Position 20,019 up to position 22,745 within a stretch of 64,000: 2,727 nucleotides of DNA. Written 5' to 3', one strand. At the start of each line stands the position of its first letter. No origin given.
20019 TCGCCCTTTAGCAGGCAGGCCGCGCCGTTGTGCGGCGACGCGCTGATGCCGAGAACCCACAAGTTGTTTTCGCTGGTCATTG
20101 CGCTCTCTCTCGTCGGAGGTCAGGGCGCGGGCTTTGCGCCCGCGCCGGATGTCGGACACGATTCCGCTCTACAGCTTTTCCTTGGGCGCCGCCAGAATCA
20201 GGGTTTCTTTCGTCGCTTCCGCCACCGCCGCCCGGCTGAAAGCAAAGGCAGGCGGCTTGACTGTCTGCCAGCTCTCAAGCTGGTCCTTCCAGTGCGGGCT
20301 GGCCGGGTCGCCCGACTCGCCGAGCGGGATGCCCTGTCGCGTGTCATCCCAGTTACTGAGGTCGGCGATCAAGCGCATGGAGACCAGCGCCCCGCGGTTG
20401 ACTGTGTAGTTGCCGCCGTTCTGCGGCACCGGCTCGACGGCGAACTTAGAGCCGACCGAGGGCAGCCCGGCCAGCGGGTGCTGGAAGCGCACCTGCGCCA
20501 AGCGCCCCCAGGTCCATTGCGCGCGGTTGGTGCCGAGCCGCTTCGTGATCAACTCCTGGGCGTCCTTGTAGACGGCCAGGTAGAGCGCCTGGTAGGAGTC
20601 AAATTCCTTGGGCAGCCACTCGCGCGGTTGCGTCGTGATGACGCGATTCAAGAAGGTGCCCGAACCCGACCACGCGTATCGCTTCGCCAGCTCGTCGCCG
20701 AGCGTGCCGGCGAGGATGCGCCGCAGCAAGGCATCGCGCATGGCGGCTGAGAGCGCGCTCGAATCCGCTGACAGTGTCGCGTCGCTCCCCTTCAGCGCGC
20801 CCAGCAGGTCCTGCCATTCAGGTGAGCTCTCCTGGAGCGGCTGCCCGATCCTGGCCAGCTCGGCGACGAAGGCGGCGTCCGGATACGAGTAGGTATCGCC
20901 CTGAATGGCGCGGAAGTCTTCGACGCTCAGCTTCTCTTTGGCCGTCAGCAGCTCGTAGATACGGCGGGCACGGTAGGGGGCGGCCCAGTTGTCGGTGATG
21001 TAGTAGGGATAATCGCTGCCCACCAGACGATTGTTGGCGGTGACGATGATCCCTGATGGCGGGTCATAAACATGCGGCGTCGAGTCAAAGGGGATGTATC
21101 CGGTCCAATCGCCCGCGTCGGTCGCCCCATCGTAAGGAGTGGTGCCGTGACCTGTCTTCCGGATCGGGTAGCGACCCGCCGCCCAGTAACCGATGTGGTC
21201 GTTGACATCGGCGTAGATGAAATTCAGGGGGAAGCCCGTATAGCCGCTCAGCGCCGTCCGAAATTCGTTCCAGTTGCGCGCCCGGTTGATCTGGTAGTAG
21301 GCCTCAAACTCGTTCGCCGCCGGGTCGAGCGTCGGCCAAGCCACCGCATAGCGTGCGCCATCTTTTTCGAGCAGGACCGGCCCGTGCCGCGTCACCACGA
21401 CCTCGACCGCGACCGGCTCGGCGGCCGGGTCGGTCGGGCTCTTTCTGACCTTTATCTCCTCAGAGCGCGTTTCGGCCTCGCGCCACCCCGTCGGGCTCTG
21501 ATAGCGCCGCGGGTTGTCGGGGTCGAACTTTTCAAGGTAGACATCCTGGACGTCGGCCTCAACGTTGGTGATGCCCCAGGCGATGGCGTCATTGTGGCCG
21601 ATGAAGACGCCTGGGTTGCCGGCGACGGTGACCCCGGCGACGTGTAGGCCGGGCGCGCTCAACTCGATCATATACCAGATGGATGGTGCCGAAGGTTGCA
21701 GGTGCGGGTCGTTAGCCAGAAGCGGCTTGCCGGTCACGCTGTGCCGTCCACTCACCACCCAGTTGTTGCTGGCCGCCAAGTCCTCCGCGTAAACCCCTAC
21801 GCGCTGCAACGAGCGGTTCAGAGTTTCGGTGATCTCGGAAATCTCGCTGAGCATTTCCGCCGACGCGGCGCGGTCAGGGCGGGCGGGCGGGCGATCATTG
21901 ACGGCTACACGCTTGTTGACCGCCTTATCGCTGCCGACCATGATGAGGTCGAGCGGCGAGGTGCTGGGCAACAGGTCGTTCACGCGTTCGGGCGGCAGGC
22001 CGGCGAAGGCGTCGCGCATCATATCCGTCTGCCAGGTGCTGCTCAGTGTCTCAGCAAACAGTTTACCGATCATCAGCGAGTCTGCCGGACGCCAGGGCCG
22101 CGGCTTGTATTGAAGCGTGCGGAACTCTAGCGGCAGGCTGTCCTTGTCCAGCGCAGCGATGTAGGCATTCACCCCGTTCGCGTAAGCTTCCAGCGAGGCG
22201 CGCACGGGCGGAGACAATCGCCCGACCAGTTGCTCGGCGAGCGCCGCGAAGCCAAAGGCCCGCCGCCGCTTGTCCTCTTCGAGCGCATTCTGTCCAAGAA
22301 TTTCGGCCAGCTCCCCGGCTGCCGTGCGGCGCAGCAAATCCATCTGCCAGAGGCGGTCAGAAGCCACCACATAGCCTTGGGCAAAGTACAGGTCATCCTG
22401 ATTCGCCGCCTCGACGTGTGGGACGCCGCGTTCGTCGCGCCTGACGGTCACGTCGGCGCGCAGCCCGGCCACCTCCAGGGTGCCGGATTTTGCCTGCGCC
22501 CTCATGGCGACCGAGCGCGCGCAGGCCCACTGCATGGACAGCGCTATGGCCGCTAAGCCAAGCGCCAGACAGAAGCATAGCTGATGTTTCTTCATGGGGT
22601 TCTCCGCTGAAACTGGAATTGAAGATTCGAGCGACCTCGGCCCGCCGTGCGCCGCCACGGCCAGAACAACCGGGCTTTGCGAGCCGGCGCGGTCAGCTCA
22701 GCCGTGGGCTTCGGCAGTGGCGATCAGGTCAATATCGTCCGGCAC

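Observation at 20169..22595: Secreted penicillin-acylase-family Ntn hydrolase inside a FAAL-primed cluster: candidate prodrug deacylase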

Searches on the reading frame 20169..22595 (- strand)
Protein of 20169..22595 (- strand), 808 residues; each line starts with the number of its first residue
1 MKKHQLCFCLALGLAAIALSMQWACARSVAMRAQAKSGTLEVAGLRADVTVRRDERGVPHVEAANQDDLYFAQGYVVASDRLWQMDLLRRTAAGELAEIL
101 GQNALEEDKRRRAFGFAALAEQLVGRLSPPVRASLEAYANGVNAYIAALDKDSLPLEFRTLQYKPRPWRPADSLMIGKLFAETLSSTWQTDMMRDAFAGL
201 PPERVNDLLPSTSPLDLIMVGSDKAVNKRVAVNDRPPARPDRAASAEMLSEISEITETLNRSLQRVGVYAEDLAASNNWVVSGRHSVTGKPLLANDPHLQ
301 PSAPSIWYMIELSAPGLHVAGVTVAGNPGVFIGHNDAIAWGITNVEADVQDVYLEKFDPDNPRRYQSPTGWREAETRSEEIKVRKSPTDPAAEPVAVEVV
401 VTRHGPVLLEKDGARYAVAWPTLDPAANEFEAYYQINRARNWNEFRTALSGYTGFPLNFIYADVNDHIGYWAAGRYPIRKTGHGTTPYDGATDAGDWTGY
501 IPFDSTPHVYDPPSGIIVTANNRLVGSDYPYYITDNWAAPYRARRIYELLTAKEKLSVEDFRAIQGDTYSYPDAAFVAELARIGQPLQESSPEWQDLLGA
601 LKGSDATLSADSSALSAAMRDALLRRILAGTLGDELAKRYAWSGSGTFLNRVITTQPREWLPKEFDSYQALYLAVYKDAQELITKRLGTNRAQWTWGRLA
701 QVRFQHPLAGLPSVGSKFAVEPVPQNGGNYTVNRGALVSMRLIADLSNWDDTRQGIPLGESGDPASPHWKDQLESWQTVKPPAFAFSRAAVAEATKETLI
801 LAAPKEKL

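Call 4: search_protein_families(library=pfam, proteins=[window:20169-22595:-])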
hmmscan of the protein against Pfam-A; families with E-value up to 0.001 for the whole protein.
window:20169-22595:- (808 aa): 1 family
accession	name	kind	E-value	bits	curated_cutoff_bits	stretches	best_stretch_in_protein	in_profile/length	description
PF01804.23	Penicil_amidase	-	1.2e-207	692.5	21.3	1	48-792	1-674/675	Penicillin amidase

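Call 8: search_solved_structures(query=window:20169-22595:-, show_alignments=2)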
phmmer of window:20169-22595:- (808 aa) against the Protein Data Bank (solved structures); distinct sequences matched with E-value up to 0.001: 70 (the best 60 are shown).
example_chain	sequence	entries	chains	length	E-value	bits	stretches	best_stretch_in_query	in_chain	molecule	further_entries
7ea4_A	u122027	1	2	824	3.6e-87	296.5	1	39-799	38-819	D-succinylase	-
7eby_A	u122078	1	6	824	4.4e-86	292.9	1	39-799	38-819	D-succinylase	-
7reo_A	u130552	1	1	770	9.5e-52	179.4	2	276-558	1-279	Penicillin G Acylase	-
7rep_A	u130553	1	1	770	2.2e-51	178.2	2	276-535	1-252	Penicillin G acylase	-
4hsr_B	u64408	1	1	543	2e-48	168.4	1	276-802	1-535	glutaryl-7-aminocephalosporanic acid acylase beta chain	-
4hst_B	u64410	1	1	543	2.7e-48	168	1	276-802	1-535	glutaryl-7-aminocephalosporanic acid acylase beta chain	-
6nvy_B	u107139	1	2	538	2.4e-35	125.1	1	277-565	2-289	Penicillin G acylase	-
6nvw_B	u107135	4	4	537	1.2e-34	122.8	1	277-565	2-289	Penicillin G acylase | Penicillin G acylase subunit beta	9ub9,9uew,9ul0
35sz_C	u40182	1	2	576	1.1e-33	119.6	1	276-777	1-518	Penicillin acylase family protein, beta chain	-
1e3a_B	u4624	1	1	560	3.9e-31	111.2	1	275-560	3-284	PENICILLIN AMIDASE BETA SUBUNIT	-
1cp9_B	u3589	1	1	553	5.4e-31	110.7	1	276-636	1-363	Penicillin G amidase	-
1h2g_B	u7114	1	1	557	7.3e-31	110.3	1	276-560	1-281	PENICILLIN G ACYLASE BETA SUBUNIT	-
1gk9_B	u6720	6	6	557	7.8e-31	110.2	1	276-560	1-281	PENICILLIN G ACYLASE BETA SUBUNIT | penicillin Acylase beta subunit | PENICILLIN AMIDOHYDROLASE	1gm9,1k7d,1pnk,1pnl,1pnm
1kec_B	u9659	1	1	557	9.1e-31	110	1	276-560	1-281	PENICILLIN ACYLASE BETA SUBUNIT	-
1jx9_B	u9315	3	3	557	1.4e-30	109.4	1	276-560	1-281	penicillin G acylase beta subunit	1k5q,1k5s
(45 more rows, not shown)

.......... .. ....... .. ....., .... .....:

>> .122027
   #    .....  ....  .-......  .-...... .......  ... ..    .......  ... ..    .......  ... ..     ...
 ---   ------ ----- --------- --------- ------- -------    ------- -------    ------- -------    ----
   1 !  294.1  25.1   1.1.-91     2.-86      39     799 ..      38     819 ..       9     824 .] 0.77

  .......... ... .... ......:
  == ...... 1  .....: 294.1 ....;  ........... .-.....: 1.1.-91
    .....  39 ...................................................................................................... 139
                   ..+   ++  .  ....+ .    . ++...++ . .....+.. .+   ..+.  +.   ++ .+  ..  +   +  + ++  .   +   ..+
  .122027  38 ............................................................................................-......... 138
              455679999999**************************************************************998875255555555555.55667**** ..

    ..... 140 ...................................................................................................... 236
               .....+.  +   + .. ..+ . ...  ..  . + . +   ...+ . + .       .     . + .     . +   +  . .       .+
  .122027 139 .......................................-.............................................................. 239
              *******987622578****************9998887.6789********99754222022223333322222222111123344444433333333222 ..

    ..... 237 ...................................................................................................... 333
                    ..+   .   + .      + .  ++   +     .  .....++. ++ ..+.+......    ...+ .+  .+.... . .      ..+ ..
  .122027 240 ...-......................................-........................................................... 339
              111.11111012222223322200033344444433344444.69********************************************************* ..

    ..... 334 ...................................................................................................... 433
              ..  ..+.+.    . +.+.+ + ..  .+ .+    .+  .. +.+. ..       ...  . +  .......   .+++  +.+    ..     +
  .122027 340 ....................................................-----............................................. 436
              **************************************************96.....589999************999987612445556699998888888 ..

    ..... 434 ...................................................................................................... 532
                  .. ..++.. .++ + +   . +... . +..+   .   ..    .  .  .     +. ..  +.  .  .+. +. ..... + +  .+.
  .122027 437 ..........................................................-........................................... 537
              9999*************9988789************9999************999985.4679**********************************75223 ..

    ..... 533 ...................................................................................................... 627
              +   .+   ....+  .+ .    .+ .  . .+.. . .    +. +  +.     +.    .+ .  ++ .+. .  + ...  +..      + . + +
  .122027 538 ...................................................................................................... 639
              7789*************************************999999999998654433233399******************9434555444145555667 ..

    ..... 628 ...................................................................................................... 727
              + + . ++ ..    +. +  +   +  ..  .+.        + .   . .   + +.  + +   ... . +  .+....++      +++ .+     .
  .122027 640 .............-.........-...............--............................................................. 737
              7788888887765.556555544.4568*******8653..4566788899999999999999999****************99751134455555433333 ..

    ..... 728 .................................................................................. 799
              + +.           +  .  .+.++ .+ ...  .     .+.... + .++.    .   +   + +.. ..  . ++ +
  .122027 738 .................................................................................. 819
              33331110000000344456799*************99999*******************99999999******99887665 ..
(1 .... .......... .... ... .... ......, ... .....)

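Call 9: search_protein_families(library=ncbifam, proteins=[window:20169-22595:-])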
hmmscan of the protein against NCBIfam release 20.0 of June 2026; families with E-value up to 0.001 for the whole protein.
window:20169-22595:- (808 aa): 1 family
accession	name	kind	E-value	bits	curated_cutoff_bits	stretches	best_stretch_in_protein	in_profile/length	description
NF051460.1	bi_acylase_PvdQ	equivalog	8.3e-20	70.2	950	2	251-458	189-400/763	bifunctional acylase PvdQ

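Call 10: find_encoding_contigs(protein=window:20169-22595:-, flank=10000, max_places=6)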
Protein window:20169-22595:- (808 aa): 2 contigs read that carry it; 2 places shown.
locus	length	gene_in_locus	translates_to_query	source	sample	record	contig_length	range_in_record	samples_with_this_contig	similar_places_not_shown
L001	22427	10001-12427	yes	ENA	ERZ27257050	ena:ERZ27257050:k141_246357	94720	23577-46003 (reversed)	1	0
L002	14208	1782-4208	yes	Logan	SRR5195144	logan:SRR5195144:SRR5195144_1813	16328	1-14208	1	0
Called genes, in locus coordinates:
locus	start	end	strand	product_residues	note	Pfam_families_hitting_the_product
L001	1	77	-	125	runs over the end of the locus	-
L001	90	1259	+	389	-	PF00201:UDPGT, PF04101:Glyco_tran_28_C (weak), PF06722:EryCIII-like_C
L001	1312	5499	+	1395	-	PF00668:Condensation, PF00501:AMP-binding, PF13193:AMP-binding_C, PF00550:PP-binding, PF00975:Thioesterase, PF12697:Abhydrolase_6 (weak)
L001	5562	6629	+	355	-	PF00296:Bac_luciferase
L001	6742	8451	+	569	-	PF00664:ABC_membrane (weak), PF02463:SMC_N (faint), PF00005:ABC_tran, PF13304:AAA_21 (faint)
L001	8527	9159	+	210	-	PF03621:MbtH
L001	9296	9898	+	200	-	PF00023:Ank (faint), PF12796:Ank_2, PF13606:Ank_3 (faint), PF13637:Ank_4, PF13857:Ank_5 (weak), PF13637:Ank_4 (weak)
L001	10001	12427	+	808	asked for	PF01804:Penicil_amidase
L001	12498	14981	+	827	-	PF02543:Carbam_trans_N, PF16861:Carbam_trans_C, PF11954:DUF3471 (weak)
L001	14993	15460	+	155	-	PF12844:HTH_19 (faint), PF13560:HTH_31 (weak), PF01381:HTH_3 (faint), PF13413:HTH_25 (faint), PF13560:HTH_31 (weak)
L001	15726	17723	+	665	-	PF02543:Carbam_trans_N, PF16861:Carbam_trans_C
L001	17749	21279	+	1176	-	PF00501:AMP-binding, PF23024:AMP-dom_DIP2-like, PF24919:Mug62 (weak), PF00550:PP-binding, PF00668:Condensation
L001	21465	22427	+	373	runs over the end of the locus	PF00702:Hydrolase (faint)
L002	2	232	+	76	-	?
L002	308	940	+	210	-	PF03621:MbtH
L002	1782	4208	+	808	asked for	PF01804:Penicil_amidase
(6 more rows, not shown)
